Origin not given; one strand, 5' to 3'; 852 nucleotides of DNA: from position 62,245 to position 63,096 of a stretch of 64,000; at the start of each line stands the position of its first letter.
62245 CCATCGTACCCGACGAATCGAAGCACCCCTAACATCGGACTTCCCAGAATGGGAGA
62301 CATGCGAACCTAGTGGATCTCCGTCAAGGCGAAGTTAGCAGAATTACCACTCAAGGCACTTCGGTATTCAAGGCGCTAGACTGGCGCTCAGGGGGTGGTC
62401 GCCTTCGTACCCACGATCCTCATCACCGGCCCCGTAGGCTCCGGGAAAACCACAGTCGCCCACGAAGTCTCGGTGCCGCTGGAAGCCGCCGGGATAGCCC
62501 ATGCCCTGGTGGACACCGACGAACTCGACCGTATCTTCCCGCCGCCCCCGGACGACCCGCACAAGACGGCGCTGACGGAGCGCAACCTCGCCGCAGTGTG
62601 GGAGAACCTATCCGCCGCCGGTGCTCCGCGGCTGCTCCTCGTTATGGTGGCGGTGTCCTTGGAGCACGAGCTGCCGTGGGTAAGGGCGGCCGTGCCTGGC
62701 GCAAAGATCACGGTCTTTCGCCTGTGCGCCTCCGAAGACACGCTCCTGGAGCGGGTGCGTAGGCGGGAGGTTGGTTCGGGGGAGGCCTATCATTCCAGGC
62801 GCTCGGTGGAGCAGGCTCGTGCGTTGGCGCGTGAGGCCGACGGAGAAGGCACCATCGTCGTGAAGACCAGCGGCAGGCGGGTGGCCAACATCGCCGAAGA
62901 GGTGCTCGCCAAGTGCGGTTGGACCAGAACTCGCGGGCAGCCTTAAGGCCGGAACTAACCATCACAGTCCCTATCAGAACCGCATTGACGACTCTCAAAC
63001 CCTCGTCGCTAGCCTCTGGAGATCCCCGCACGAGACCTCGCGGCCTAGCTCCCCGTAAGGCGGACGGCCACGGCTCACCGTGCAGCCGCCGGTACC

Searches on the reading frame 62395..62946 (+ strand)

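Call 72: search_protein_families(library=pfam, proteins=[window:62395-62946:+], max_evalue=0.00001)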
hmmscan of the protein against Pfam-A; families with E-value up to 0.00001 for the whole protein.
window:62395-62946:+ (183 aa): 2 families
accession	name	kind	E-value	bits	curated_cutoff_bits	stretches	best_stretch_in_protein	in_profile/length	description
PF13671.12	AAA_33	-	3.3e-09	37.6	27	1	8-141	2-136/143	AAA domain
PF13238.12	AAA_18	-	1.8e-07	32.1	29.4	1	8-126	1-113/128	AAA domain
